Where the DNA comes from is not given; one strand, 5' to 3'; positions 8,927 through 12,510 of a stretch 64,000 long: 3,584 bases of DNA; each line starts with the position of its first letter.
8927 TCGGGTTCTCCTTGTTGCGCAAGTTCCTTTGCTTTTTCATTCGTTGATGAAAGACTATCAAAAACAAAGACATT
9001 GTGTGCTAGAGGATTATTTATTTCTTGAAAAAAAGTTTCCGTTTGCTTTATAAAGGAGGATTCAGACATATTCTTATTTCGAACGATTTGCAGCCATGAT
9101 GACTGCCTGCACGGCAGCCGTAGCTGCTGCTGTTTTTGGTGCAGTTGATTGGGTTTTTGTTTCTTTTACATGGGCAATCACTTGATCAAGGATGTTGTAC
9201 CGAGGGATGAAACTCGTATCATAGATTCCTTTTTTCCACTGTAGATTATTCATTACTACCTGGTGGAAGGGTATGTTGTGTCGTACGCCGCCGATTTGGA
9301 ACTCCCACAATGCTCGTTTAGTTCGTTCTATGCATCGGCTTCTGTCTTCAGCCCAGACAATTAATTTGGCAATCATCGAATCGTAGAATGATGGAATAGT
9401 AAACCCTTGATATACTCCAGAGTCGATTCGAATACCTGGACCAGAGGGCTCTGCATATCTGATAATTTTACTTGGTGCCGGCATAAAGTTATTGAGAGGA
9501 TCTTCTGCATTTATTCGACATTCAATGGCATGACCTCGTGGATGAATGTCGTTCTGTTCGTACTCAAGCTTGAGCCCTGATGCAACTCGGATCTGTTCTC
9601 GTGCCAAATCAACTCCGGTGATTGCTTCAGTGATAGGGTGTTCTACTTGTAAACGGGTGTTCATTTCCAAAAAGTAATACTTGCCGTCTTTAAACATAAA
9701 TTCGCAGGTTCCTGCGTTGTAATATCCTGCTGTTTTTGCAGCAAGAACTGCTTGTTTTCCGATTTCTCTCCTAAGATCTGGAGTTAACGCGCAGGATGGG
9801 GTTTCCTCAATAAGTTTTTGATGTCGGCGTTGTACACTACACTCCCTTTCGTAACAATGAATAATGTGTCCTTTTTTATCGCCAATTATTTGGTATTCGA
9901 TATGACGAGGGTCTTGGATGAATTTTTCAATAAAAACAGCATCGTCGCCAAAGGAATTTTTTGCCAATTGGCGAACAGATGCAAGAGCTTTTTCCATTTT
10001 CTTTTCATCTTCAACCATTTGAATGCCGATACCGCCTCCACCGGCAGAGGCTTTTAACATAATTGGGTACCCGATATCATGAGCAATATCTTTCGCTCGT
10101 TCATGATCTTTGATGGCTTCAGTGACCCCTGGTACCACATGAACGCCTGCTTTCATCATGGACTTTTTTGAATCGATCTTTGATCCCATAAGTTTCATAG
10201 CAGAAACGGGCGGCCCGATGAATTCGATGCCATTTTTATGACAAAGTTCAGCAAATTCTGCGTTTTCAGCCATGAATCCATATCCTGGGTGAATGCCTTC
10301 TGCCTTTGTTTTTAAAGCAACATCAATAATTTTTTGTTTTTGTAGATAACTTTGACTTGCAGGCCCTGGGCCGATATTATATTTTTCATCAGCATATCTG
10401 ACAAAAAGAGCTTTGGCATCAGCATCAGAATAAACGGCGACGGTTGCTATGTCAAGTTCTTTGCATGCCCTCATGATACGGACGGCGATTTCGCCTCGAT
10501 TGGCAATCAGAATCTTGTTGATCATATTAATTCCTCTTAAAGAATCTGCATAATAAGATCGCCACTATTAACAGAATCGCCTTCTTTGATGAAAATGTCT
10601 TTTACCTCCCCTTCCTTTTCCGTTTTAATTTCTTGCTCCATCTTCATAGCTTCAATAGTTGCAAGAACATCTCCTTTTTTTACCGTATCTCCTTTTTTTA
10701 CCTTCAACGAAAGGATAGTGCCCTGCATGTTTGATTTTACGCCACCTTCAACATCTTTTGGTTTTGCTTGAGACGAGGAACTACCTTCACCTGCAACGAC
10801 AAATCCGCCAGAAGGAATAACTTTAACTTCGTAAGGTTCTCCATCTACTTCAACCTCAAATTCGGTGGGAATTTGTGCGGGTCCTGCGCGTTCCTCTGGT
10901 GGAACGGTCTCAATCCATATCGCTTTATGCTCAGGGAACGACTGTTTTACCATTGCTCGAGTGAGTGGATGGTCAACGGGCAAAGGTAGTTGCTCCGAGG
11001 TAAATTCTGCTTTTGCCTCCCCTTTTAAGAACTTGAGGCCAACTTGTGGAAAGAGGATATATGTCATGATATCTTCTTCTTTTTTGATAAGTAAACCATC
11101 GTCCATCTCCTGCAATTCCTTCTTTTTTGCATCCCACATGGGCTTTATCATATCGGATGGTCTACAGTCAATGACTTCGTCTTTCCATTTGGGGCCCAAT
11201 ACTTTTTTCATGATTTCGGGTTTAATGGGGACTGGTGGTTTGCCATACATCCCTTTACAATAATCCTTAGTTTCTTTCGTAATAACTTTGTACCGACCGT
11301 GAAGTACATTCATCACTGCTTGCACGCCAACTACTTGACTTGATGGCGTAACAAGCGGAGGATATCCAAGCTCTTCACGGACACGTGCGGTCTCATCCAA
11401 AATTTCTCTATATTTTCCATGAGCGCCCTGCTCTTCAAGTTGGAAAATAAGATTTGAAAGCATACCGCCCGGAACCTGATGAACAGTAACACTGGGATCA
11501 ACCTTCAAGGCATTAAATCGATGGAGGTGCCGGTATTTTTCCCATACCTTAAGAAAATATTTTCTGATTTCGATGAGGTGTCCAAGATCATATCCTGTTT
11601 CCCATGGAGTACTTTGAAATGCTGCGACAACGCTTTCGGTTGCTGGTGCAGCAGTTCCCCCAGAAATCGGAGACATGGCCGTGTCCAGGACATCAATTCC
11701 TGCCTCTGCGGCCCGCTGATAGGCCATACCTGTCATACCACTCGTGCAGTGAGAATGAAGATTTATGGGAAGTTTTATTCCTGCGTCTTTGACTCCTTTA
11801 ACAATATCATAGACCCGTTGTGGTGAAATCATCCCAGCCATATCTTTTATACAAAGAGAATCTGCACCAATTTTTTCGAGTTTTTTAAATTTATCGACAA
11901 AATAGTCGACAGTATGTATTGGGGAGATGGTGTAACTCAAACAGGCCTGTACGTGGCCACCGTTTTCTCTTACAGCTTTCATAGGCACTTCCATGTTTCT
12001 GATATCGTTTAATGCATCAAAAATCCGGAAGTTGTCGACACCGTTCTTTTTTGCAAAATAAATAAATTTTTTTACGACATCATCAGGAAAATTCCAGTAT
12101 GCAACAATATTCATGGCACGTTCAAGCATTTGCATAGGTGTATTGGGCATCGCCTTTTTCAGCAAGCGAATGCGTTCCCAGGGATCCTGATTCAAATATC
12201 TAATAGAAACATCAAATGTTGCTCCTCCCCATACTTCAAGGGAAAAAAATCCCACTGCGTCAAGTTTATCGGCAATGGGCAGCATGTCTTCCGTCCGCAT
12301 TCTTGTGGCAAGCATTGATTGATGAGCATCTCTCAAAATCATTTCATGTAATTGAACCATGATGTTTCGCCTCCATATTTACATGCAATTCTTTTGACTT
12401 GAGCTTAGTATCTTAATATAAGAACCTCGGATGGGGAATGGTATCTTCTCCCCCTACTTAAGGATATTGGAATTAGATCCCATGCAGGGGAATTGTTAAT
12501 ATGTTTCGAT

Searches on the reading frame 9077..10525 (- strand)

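Call 61: search_protein_families(library=pfam, proteins=[window:9077-10525:-], max_evalue=0.0001)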
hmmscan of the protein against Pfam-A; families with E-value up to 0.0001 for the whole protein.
window:9077-10525:- (483 aa): 6 families
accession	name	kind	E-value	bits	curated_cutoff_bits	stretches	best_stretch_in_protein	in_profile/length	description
PF02786.22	CPSase_L_D2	-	3.4e-71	239.6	19.8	1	116-321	2-209/211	Carbamoyl-phosphate synthase L chain, ATP binding domain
PF00289.28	Biotin_carb_N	-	1.7e-45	154.4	25.5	1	1-110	1-110/110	Biotin carboxylase, N-terminal domain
PF02785.25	Biotin_carb_C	-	3.5e-37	127.3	32.4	1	335-441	1-107/108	Biotin carboxylase C-terminal domain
PF07478.18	Dala_Dala_lig_C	-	2.2e-11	44.1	24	1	140-290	24-174/204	D-ala D-ala ligase C-terminus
PF02222.28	ATP-grasp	-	3.5e-08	33.7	27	1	136-291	14-162/179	ATP-grasp domain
PF08443.16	RimK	-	3.7e-05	23.8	21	0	116-313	4-186/188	RimK-like ATP-grasp domain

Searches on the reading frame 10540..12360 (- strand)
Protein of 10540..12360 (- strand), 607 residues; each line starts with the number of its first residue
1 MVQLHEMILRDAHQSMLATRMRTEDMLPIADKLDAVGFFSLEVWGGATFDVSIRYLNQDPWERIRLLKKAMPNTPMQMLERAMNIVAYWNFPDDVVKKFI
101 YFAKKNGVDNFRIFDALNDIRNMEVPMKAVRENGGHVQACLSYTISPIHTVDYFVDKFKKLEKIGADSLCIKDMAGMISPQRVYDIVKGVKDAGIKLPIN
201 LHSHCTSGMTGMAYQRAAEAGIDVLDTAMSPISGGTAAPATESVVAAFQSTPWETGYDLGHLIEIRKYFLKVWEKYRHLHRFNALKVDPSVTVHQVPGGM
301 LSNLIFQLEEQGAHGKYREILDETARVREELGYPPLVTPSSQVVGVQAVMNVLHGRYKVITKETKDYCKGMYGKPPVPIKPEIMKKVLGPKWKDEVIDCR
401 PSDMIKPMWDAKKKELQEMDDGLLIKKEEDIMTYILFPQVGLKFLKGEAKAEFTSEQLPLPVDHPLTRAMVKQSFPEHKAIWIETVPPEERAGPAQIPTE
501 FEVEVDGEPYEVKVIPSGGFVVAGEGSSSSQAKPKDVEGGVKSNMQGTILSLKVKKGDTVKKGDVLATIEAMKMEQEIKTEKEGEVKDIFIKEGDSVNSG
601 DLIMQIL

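Call 61: search_protein_families(library=pfam, proteins=[window:10540-12360:-], max_evalue=0.0001)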
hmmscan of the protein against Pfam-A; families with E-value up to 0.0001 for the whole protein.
window:10540-12360:- (607 aa): 4 families
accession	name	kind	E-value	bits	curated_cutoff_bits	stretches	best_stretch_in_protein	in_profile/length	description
PF02436.23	PYC_OADA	-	3e-53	181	27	1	291-511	1-198/201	Conserved carboxylase domain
PF00364.28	Biotin_lipoyl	-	1.5e-18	66.8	22.1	1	542-606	4-73/73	Biotin-requiring enzyme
PF00682.25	HMGL-like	-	2.2e-15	57.2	29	1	149-267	139-258/260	HMGL-like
PF13533.13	Biotin_lipoyl_2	-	2.1e-13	50.1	29.8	1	546-570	8-32/32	Biotin-lipoyl like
